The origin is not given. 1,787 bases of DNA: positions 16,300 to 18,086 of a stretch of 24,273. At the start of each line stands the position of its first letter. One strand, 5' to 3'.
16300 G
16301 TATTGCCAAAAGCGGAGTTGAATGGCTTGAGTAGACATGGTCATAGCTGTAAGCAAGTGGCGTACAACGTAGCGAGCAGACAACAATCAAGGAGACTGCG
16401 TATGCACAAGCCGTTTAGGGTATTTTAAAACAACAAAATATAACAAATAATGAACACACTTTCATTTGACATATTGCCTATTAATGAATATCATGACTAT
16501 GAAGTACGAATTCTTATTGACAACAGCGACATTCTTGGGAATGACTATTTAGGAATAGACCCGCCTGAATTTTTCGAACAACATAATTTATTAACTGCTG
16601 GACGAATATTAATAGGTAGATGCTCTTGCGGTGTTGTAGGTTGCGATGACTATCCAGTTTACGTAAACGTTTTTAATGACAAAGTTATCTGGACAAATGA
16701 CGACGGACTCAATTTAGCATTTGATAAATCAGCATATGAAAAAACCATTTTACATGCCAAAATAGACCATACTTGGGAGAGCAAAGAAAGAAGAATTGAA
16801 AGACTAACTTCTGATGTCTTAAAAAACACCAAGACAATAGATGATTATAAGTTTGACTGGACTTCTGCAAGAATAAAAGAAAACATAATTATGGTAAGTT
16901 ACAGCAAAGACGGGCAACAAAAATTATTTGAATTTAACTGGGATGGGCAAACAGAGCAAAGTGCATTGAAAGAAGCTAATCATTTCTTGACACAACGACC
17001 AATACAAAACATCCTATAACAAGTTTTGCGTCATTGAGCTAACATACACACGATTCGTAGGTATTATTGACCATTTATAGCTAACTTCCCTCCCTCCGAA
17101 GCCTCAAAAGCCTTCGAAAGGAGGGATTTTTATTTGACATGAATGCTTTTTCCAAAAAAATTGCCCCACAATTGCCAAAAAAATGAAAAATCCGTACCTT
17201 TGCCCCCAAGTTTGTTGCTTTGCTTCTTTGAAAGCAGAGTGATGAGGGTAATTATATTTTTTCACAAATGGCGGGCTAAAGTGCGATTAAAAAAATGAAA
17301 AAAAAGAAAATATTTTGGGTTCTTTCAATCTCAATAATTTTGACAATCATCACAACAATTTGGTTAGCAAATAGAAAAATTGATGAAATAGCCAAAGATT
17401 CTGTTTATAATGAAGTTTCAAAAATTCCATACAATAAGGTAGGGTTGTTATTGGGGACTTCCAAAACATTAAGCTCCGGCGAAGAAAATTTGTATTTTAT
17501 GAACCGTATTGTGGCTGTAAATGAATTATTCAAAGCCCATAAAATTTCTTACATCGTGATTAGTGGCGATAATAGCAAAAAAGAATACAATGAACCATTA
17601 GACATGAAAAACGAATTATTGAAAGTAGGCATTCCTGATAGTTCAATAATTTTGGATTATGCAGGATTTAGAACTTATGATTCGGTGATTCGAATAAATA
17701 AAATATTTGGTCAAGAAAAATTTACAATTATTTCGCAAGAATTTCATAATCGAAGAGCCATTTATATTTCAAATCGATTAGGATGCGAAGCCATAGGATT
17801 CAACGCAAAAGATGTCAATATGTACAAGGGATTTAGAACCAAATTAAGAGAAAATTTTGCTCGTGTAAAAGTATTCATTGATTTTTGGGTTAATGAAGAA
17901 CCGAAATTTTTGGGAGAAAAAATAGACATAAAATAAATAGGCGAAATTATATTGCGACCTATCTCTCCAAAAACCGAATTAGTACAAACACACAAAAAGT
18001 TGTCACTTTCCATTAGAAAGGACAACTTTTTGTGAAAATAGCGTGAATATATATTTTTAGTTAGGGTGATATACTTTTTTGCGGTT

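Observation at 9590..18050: Low-GC defence and accessory island lacking any mobility gene, inserted between tlyA and an OMP gene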

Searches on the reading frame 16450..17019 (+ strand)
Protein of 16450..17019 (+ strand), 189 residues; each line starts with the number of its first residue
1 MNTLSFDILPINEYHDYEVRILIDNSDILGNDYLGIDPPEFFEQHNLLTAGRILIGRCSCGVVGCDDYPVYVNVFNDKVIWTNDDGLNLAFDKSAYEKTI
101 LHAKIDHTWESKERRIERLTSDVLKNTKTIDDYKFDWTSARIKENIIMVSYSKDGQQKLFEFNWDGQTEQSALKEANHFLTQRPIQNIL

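Call 3: search_protein_families(library=pfam, proteins=[window:16450-17019:+], max_evalue=0.01)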
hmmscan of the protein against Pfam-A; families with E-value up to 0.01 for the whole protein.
window:16450-17019:+ (189 aa): 0 families

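Call 5: search_protein_families(library=padloc, proteins=[window:16450-17019:+], max_evalue=0.01)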
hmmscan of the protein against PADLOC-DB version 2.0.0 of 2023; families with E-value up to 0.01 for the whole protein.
window:16450-17019:+ (189 aa): 0 families

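Call 6: search_protein_families(library=ncbifam, proteins=[window:16450-17019:+], max_evalue=0.01)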
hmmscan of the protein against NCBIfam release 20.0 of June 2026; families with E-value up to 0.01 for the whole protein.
window:16450-17019:+ (189 aa): 0 families

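Call 38: search_protein_families(library=pfam, proteins=[window:16450-17019:+], max_evalue=1)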
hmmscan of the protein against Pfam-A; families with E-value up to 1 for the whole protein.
window:16450-17019:+ (189 aa): 1 family
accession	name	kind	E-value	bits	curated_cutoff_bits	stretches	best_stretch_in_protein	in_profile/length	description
PF15045.11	Clathrin_bdg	-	0.041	14.3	22.5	1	123-180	7-63/80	Clathrin-binding box of Aftiphilin, vesicle trafficking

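Call 39: find_homologous_proteins(query=window:16450-17019:+, max_evalue=0.001)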
Query window:16450-17019:+ (189 aa): 34 proteins with E <= 0.001 among 53 candidates.
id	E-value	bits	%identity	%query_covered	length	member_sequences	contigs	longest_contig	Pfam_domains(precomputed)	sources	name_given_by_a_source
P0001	1.1e-125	435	100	100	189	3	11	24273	-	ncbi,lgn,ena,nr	ncbi:MAG: hypothetical protein JNM36_09840 [Chitinophagales bacterium]|nr:hypothetical protein [Chit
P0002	1.2e-94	333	78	99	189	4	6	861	-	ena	-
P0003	5.1e-94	331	77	100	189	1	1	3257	-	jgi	jgi:hypothetical protein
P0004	5.5e-94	331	78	100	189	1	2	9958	-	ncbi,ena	-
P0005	9.3e-94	330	75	100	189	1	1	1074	-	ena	-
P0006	1.5e-93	330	76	100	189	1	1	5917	-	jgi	jgi:hypothetical protein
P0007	1.0e-92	327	77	100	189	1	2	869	-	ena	-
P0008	1.1e-92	327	74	99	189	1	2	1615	-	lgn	-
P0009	9.2e-92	324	75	100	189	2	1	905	-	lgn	-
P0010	2.8e-91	322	75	100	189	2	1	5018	-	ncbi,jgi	jgi:hypothetical protein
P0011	6.6e-91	321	76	100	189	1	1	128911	-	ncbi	ncbi:MAG: hypothetical protein U0T74_13605 [Chitinophagales bacterium]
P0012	1.2e-90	320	74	100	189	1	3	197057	-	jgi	jgi:hypothetical protein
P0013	1.3e-89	317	72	100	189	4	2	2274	-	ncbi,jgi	jgi:hypothetical protein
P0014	1.7e-89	317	73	100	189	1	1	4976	-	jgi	jgi:hypothetical protein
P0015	9.3e-89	314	71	100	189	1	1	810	-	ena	-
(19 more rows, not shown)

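Call 40: find_encoding_contigs(protein=P0011, flank=10000, max_places=3)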
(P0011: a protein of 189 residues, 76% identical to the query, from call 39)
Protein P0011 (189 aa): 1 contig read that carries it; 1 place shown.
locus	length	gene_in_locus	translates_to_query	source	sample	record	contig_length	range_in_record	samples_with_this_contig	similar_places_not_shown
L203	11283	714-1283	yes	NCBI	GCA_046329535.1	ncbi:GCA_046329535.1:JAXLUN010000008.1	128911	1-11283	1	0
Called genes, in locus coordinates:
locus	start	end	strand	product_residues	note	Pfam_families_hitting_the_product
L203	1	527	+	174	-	PF04471:Mrr_cat, PF22722:NA-iREase1 (weak), PF13156:Mrr_cat_2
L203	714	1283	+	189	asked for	-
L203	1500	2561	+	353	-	PF13651:EcoRI_methylase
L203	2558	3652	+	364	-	PF03235:GmrSD_N, PF01844:HNH, PF14279:HNH_5 (faint)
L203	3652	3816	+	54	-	-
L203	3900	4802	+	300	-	PF18962:Por_Secre_tail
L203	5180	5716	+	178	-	PF13302:Acetyltransf_3, PF13420:Acetyltransf_4 (weak), PF00583:Acetyltransf_1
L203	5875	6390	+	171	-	PF00903:Glyoxalase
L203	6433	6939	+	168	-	PF00027:cNMP_binding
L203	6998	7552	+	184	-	PF12867:DinB_2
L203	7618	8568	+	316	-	PF23023:Anti-Pycsar_Apyc1 (weak), PF00753:Lactamase_B, PF12706:Lactamase_B_2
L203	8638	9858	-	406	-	PF05048:NosD (weak), PF13229:Beta_helix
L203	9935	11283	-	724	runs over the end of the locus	PF01804:Penicil_amidase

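Call 41: find_encoding_contigs(protein=P0012, flank=10000, max_places=3)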
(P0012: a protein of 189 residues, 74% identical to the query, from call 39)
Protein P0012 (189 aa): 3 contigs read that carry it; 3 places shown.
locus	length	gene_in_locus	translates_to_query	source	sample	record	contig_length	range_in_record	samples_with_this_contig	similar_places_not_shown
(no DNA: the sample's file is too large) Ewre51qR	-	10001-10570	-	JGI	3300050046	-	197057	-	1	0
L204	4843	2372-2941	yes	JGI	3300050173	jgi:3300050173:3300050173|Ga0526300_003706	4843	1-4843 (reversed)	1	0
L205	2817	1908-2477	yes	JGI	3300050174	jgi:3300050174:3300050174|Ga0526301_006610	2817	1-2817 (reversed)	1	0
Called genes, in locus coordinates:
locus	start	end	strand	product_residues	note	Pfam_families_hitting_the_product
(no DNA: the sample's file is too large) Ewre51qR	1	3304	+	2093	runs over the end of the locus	PF18962:Por_Secre_tail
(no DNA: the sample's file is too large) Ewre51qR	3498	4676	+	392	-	PF18962:Por_Secre_tail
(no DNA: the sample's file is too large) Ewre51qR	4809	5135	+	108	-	-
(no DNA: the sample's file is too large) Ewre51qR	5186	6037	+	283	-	-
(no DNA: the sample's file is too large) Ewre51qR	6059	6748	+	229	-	-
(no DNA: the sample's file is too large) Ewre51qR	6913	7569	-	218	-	-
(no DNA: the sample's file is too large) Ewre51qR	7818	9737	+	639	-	PF06739:SBBP (faint), PF19081:Ig_7, PF18962:Por_Secre_tail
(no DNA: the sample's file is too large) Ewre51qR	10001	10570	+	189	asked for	-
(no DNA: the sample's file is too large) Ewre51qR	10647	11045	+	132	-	PF00903:Glyoxalase (weak)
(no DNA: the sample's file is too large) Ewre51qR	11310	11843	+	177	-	PF14588:YjgF_endoribonc, PF01042:Ribonuc_L-PSP (weak)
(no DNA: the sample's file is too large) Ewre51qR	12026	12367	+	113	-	PF14394:DUF4423 (faint), PF25213:HVO_A0261_N (weak), PF12840:HTH_20, PF01022:HTH_5, PF12802:MarR_2 (weak)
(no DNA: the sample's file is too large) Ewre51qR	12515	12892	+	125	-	PF13564:DoxX_2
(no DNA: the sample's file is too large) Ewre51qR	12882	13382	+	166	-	PF08327:AHSA1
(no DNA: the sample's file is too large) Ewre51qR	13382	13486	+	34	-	-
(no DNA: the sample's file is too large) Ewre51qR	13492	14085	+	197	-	PF01872:RibD_C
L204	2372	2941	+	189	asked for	-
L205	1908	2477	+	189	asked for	-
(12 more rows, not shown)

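Call 62: predict_structure(alignment_id=A1)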
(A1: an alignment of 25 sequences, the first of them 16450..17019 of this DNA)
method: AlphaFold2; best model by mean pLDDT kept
length: 189 residues; sequences in the alignment: 25
mean_pLDDT: 91.5   pTM: 0.79
mean pLDDT of the five models: 91.5, 91.5, 91.1, 91.0, 89.9
residues with pLDDT >= 90: 151; 70-90: 26; 50-70: 11; < 50: 1
segments of 3 or more residues with pLDDT < 50: none
pLDDT, mean of each block of 10 residues (from residue 1): 94 78 94 90 95 91 82 98 95 98 93 94 93 94 95 94 96 95 71
secondary structure, 60 per line:
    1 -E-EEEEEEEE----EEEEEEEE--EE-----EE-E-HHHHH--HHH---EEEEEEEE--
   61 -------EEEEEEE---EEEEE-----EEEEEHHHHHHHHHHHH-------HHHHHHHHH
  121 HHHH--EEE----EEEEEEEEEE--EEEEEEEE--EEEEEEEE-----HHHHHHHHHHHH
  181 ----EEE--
elements in order: E4-11 E16-23 H38-42 E51-58 E68-74 E78-82 E88-92 H93-104 H112-124 E127-129 E134-143 E146-153 E156-163 H169-180 E185-187

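Call 89: search_protein_representatives(alignment_id=A1)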
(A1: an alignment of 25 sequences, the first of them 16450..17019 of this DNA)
Query: 25 sequences, 189 profile positions. Proteins with E-value up to 0.001 (for the whole library): 437; up to 1e-10: 232; up to 1e-30: 75. The best 150 are listed.
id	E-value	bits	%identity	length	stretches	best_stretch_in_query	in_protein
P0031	2.8e-76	271.6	-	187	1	1-183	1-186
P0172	1.8e-68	246.1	-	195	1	2-183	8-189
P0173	5.0e-68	244.6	-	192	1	1-183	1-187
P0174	7.8e-68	244.0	-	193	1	1-185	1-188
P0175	4.8e-65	234.9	-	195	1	1-185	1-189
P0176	1.3e-64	233.5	-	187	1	1-180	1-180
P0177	2.9e-63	229.1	-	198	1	2-183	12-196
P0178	3.7e-63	228.8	-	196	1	1-183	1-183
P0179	2.4e-62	226.1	-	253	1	1-178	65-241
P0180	9.3e-59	214.4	-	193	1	3-184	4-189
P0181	5.5e-58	211.9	-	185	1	1-178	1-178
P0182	5.4e-57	208.7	-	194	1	3-182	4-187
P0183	1.3e-55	204.1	-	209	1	1-180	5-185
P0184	2.5e-55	203.2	-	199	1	1-181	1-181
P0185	3.8e-55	202.7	-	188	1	1-182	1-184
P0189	3.3e-53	196.3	-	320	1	1-182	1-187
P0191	1.2e-51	191.3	-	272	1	1-182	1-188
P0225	1.5e-38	148.6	-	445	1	1-150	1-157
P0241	1.1e-31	126.1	-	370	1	2-175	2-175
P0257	1.3e-28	116.1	-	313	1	3-172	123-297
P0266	3.4e-27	111.5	-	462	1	1-182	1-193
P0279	1.1e-25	106.5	-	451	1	1-170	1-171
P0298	1.8e-23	99.4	-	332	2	11-107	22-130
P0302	1.9e-22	96.0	-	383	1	17-182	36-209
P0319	5.0e-19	84.8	-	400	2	3-90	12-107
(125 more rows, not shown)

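Call 90: search_protein_families(library=pfam, proteins=[P0225, P0266, P0279, P0241, P0189, P0302, P0319, P0257, P0298, P0191], max_evalue=0.01)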
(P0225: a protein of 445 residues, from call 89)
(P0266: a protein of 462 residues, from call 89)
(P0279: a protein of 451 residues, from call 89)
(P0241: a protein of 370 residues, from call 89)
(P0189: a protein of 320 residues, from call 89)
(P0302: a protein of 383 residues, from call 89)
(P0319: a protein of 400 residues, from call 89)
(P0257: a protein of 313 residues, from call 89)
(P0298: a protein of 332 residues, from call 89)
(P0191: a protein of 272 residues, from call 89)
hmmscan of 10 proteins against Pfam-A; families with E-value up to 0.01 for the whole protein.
P0225 (445 aa): 1 family
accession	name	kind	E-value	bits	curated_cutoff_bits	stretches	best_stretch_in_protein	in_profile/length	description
PF06917.19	Pectate_lyase_2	-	3.6e-51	174.8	26.6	1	174-412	254-487/491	Periplasmic pectate lyase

P0266 (462 aa): 1 family
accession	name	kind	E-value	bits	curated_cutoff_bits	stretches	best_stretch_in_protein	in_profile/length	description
PF02560.19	Cyanate_lyase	-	0.00049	20.3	25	1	369-408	12-51/69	Cyanate lyase C-terminal domain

P0279 (451 aa): 0 families

P0241 (370 aa): 0 families

P0189 (320 aa): 0 families

P0302 (383 aa): 0 families

P0319 (400 aa): 0 families

P0257 (313 aa): 0 families

P0298 (332 aa): 1 family
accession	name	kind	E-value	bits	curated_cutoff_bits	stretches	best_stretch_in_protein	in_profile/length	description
PF10156.14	Med17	-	0.0039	16.5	21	1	155-223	168-237/454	Subunit 17 of Mediator complex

P0191 (272 aa): 0 families

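Call 95: search_protein_families(library=phrogs, proteins=[window:16450-17019:+], max_evalue=0.001)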
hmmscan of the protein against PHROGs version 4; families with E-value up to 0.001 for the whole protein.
window:16450-17019:+ (189 aa): 0 families

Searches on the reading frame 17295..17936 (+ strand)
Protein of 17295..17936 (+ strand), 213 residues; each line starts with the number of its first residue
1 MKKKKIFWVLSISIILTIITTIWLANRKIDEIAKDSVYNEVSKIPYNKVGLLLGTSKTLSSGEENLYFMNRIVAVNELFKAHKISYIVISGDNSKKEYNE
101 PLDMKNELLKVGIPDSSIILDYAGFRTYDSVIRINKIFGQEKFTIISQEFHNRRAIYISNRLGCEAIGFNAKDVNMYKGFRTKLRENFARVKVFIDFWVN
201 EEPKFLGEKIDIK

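Call 3: search_protein_families(library=pfam, proteins=[window:17295-17936:+], max_evalue=0.01)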
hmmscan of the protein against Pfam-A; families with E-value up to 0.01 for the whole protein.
window:17295-17936:+ (213 aa): 1 family
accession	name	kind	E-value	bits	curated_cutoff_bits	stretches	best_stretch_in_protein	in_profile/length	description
PF02698.23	DUF218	-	3e-16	60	27.6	1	66-171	11-109/133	DUF218 domain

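Call 5: search_protein_families(library=padloc, proteins=[window:17295-17936:+], max_evalue=0.01)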
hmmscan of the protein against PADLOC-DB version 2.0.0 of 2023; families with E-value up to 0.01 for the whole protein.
window:17295-17936:+ (213 aa): 1 family
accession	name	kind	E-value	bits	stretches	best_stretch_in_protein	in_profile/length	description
PDLC04675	PDC-M48B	-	0.003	14.8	1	44-121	133-203/291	-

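Call 6: search_protein_families(library=ncbifam, proteins=[window:17295-17936:+], max_evalue=0.01)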
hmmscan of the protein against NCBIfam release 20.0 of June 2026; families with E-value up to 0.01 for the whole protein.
window:17295-17936:+ (213 aa): 1 family
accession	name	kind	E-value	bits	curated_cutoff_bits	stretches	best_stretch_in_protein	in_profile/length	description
NF008092.0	PRK10834.1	equivalog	1.7e-50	171.5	363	1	4-212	3-209/239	outer membrane permeability protein SanA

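Call 22: find_encoding_contigs(protein=window:17295-17936:+, flank=10000, max_places=10)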
Protein window:17295-17936:+ (213 aa): 10 contigs read that carry it; 9 places shown.
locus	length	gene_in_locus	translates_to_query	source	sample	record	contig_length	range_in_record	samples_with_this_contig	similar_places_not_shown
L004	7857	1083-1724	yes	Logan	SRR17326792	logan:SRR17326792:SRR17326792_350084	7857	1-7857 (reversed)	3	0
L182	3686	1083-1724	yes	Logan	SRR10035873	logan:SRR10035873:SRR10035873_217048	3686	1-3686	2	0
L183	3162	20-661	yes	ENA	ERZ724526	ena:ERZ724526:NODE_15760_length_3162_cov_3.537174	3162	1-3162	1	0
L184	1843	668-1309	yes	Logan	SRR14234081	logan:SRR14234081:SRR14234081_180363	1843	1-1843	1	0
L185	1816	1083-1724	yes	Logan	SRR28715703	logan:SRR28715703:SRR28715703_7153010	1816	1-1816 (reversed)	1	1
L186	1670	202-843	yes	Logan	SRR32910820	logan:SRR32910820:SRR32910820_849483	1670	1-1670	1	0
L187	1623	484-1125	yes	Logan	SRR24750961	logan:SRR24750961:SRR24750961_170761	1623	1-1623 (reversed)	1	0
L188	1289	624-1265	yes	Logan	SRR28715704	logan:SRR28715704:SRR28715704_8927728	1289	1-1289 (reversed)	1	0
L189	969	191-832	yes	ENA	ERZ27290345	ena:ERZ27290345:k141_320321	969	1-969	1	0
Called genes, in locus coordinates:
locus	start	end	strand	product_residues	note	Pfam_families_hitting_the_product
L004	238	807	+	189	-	-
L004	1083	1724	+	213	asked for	PF02698:DUF218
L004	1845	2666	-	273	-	-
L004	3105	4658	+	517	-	PF01379:Porphobil_deam, PF03900:Porphobil_deamC, PF02602:HEM4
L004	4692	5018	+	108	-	PF12643:MazG-like (faint), PF03819:MazG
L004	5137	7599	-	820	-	PF17795:Vault_3 (faint), PF11978:MVP_shoulder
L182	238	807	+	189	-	-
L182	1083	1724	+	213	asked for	PF02698:DUF218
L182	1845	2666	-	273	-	-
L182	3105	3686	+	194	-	?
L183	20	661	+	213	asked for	PF02698:DUF218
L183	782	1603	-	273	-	-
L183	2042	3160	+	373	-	?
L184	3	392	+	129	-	?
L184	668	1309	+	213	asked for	PF02698:DUF218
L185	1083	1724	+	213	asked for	PF02698:DUF218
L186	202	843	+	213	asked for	PF02698:DUF218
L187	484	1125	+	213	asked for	PF02698:DUF218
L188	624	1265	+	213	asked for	PF02698:DUF218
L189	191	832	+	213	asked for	PF02698:DUF218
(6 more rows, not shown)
